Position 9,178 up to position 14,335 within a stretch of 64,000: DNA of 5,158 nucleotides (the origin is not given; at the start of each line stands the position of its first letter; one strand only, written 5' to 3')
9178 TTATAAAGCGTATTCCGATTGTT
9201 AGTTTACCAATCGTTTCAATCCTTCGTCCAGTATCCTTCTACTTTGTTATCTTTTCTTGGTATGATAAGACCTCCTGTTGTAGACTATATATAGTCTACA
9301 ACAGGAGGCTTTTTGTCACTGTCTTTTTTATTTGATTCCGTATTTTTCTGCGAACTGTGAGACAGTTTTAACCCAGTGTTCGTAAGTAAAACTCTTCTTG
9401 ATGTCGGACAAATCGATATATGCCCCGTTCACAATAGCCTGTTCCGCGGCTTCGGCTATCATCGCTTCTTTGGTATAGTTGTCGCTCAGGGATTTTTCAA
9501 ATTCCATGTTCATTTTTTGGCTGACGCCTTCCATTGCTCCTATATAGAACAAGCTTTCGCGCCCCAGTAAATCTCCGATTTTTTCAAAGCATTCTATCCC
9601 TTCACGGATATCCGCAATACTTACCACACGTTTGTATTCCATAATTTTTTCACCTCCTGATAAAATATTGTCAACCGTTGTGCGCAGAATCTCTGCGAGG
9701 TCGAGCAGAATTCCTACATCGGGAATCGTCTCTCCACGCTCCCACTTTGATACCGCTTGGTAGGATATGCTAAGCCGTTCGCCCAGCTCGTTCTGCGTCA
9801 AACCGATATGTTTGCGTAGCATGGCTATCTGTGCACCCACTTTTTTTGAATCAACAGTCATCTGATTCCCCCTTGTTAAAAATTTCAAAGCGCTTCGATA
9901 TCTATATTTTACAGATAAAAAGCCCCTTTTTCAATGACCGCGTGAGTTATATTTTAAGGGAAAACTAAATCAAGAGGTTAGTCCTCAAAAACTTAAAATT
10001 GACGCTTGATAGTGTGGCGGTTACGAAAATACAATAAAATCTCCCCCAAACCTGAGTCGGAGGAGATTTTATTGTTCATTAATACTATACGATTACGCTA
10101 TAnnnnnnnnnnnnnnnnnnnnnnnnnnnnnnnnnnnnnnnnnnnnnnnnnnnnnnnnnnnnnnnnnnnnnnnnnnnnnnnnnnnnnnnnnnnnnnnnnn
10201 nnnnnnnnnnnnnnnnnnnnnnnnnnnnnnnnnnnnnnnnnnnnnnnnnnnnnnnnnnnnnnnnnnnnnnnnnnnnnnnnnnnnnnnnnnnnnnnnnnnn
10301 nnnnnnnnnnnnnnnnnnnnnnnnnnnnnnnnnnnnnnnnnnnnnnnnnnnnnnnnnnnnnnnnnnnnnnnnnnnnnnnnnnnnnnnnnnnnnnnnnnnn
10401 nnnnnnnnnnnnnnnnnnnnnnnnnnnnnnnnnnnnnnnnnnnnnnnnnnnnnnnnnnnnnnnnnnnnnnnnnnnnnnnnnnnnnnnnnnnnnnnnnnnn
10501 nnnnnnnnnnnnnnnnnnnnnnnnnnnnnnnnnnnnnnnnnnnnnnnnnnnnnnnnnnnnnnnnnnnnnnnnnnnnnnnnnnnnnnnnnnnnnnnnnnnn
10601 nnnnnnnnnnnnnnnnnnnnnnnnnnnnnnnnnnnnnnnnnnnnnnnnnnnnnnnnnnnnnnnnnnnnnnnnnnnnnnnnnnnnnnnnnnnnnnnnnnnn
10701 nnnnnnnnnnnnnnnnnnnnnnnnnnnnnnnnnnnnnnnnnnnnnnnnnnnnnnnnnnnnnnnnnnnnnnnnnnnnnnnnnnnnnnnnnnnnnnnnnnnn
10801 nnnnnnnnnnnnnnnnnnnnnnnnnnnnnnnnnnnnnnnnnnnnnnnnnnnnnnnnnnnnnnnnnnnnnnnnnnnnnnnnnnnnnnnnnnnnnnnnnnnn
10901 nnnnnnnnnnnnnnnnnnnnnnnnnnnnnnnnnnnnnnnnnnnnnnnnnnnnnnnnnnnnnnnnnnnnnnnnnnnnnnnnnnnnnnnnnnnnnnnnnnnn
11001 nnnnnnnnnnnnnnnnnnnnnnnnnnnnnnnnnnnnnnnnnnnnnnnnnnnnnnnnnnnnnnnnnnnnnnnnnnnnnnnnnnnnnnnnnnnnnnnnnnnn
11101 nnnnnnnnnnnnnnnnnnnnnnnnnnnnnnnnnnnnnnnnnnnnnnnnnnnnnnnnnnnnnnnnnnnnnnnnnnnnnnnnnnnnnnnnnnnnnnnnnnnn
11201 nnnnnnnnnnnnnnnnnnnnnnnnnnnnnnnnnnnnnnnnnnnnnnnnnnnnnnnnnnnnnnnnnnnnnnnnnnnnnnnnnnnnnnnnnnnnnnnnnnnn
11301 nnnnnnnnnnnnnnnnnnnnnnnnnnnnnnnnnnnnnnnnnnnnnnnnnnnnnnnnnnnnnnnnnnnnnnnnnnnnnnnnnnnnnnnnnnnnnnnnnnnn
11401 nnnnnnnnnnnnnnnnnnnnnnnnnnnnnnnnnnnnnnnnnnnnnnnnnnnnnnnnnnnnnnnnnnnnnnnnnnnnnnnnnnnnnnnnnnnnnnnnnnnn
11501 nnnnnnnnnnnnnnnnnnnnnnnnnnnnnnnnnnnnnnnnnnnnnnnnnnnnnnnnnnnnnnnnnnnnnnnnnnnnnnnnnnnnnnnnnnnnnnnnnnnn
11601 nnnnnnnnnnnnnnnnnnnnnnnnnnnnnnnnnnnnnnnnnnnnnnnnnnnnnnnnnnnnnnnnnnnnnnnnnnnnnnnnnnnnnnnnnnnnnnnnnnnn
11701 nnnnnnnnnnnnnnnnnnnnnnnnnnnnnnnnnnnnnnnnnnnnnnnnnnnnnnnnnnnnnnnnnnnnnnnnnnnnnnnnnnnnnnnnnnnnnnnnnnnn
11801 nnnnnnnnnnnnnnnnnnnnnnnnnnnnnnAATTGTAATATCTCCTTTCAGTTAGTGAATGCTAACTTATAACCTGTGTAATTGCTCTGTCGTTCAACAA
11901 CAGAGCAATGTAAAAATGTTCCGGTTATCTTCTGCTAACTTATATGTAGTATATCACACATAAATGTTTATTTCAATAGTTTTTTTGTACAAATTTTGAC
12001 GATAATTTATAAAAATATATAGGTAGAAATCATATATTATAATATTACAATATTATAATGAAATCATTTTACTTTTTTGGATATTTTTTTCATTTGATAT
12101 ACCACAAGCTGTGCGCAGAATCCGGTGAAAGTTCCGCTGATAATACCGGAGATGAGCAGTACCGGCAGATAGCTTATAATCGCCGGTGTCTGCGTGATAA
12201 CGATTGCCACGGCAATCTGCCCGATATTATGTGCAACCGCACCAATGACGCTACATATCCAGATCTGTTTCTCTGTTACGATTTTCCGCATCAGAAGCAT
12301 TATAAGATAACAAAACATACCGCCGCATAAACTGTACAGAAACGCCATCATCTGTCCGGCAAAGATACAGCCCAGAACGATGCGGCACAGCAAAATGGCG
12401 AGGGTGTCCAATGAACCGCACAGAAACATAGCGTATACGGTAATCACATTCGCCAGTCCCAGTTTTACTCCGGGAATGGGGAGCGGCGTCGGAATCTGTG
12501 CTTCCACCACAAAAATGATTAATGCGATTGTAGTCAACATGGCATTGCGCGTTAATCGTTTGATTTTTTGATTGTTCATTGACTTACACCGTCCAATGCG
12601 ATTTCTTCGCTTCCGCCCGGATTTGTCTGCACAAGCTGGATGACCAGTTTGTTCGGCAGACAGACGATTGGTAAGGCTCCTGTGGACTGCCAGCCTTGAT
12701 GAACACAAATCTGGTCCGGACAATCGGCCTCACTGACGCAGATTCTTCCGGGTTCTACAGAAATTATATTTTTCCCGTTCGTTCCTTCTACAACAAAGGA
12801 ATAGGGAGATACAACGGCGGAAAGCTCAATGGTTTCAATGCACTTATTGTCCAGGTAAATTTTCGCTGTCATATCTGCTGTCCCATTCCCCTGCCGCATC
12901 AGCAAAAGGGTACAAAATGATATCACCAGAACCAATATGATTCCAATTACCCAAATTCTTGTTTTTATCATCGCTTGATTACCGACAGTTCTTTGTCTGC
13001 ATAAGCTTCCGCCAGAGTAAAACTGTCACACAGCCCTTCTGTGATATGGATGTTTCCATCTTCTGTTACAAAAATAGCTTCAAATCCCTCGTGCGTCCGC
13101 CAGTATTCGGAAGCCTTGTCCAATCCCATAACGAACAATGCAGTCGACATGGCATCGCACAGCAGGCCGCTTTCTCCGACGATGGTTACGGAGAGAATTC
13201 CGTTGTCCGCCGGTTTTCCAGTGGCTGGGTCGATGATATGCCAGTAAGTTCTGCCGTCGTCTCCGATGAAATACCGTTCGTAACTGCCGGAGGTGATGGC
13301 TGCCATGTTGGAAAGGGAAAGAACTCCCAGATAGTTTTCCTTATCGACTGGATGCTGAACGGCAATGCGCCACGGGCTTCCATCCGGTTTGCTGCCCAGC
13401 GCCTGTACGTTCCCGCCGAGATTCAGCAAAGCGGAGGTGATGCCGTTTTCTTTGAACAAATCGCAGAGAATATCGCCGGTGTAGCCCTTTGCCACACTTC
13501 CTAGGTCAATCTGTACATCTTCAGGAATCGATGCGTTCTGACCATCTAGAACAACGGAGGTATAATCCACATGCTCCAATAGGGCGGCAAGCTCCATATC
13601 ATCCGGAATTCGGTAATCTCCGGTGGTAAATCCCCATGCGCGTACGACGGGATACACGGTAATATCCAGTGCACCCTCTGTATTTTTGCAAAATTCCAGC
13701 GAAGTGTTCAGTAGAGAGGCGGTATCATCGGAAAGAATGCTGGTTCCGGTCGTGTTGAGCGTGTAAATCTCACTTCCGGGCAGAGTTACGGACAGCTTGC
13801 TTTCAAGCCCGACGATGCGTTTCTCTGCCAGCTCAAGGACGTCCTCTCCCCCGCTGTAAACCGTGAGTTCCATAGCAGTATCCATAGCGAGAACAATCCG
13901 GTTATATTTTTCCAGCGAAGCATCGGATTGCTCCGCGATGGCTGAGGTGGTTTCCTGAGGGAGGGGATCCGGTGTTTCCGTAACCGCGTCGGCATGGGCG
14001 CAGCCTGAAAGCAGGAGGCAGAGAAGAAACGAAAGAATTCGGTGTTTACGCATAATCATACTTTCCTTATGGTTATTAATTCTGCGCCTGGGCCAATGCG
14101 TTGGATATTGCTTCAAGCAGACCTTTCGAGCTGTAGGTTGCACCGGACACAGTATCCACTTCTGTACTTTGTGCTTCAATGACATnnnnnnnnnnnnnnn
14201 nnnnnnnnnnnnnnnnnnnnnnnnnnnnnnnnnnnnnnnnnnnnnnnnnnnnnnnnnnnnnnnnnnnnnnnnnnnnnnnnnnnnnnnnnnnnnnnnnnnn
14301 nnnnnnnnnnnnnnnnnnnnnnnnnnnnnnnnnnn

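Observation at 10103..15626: Candidate cell-surface reductive iron-assimilation module: membrane ferric-reductase-like protein with two flavinylated domains, lipoprotein ApbE, NusG-II and Gx-transporter proteins, and an SLH-anchored protein with a flavinylation-like motif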

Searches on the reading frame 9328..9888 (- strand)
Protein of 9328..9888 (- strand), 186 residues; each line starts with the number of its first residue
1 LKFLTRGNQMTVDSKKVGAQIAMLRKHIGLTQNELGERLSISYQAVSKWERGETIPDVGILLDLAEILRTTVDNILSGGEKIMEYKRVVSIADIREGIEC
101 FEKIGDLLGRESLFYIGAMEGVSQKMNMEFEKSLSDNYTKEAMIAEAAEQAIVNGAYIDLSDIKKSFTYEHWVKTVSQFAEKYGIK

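Call 3: search_protein_families(library=pfam, proteins=[window:9328-9888:-], max_evalue=0.01)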
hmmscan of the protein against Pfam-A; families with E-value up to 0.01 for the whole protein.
window:9328-9888:- (186 aa): 6 families
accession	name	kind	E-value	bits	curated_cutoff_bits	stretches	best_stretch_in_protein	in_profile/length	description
PF01381.28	HTH_3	-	3.4e-14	53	23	1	21-73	1-53/55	Helix-turn-helix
PF13560.12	HTH_31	-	1.6e-10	41.6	27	1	18-73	3-59/64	Helix-turn-helix domain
PF12844.13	HTH_19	-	0.00018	21.8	30.2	1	20-68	3-51/64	Helix-turn-helix domain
PF15731.11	MqsA_antitoxin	-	0.0004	21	30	1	11-62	63-115/131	Antitoxin component of bacterial toxin-antitoxin system, MqsA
PF13443.12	HTH_26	-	0.0016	19.1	22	1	24-76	5-58/63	Cro/C1-type HTH DNA-binding domain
PF12802.13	MarR_2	-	0.0032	18.1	27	0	22-48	12-39/61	MarR family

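Call 4: search_protein_families(library=ncbifam, proteins=[window:9328-9888:-], max_evalue=0.01)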
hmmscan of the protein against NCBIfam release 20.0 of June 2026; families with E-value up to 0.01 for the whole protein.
window:9328-9888:- (186 aa): 13 families
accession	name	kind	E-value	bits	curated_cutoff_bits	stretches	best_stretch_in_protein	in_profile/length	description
NF041951.1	phage_RstR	subfamily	9.3e-12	45.2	80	1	17-80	3-66/108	RstR family transcriptional repressor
NF007257.0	PRK09706.1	subfamily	1.4e-10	41.1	101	1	13-81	2-70/135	transcriptional repressor DicA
TIGR03830.1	CxxCG_CxxCG_HTH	subfamily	1.3e-08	34.7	61.8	1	11-57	60-106/127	type II TA system antitoxin MqsA family protein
TIGR03070.1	couple_hipB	subfamily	3.2e-07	30.2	71.65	1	16-68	2-54/58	type II toxin-antitoxin system Y4mF family antitoxin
NF052239.1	antitox_spr1629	equivalog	5e-07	29.1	335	1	17-72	3-58/377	spr1629 family repressor/antitoxin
NF047948.1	male_kill_WMK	equivalog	3.7e-05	23.3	300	1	15-90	161-237/300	WO male-killing family protein Wmk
NF007408.0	PRK09943.1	equivalog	0.00016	21.3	211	1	13-93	4-84/185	HTH-type transcriptional regulator PuuR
NF003162.0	PRK04140.1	equivalog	0.0011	18.1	263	1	18-72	128-182/317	transcriptional regulator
NF006015.0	PRK08154.1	subfamily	0.0018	17.5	204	1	15-87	29-102/314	anaerobic benzoate catabolism transcriptional regulator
TIGR02612.1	mob_myst_A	hypoth_equivalog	0.0026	17.6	122.6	1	21-54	30-63/150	mobile mystery protein A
TIGR00270.2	TIGR00270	equivalog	0.0029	17.4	110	1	21-69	80-128/159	multiprotein bridging factor aMBF1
NF047542.1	telomere_Tap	equivalog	0.003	16.3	600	1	22-57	23-58/695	telomere-associated protein Tap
NF040522.1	VC1465_fam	subfamily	0.0041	17.2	70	1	24-54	4-34/111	VC1465 family Xer recombination activation factor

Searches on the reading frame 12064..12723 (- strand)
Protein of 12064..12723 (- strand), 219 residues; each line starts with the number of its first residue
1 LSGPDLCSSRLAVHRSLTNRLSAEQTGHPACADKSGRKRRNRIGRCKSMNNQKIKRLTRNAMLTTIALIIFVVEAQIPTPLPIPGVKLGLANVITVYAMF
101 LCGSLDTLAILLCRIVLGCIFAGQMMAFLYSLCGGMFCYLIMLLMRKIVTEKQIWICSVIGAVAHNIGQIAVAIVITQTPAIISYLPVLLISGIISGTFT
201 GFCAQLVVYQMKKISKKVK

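Call 3: search_protein_families(library=pfam, proteins=[window:12064-12723:-], max_evalue=0.01)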
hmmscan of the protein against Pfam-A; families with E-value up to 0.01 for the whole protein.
window:12064-12723:- (219 aa): 2 families
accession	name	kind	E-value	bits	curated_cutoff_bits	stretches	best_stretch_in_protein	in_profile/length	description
PF07456.16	Hpre_diP_synt_I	-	8.1e-42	143.2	30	1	63-205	1-145/147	Heptaprenyl diphosphate synthase component I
PF12822.12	ECF_trnsprt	-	0.00065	20.2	30.7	1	55-199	1-160/169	ECF transporter, substrate-specific component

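Call 4: search_protein_families(library=ncbifam, proteins=[window:12064-12723:-], max_evalue=0.01)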
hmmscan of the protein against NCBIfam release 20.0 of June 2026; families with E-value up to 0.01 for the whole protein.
window:12064-12723:- (219 aa): 0 families

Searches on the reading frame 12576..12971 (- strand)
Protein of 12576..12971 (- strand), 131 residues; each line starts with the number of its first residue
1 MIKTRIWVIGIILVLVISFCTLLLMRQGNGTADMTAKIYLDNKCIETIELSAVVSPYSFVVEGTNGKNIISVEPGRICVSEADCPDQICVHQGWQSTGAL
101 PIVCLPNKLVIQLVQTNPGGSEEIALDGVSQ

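Call 3: search_protein_families(library=pfam, proteins=[window:12576-12971:-], max_evalue=0.01)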
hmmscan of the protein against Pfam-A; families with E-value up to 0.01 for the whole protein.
window:12576-12971:- (131 aa): 1 family
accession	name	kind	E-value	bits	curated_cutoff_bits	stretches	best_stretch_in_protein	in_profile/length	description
PF07009.16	NusG_II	-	3e-30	105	29.6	1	11-116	2-106/107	NusG domain II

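Call 4: search_protein_families(library=ncbifam, proteins=[window:12576-12971:-], max_evalue=0.01)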
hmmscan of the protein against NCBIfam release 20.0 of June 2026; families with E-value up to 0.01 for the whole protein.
window:12576-12971:- (131 aa): 0 families

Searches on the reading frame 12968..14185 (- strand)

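Call 3: search_protein_families(library=pfam, proteins=[window:12968-14185:-], max_evalue=0.01)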
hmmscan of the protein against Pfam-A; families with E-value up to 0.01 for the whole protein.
window:12968-14185:- (405 aa): 1 family
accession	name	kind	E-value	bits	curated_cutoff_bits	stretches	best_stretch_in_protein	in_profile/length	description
PF02424.20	ApbE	-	7e-83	278.6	25.6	1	101-372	1-266/266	ApbE family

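Call 4: search_protein_families(library=ncbifam, proteins=[window:12968-14185:-], max_evalue=0.01)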
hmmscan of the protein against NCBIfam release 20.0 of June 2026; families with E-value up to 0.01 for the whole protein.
window:12968-14185:- (405 aa): 1 family
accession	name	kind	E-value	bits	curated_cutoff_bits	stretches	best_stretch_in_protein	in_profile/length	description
NF007774.0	PRK10461.1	equivalog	5.1e-42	144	498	1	147-377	95-331/351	FAD:protein FMN transferase ApbE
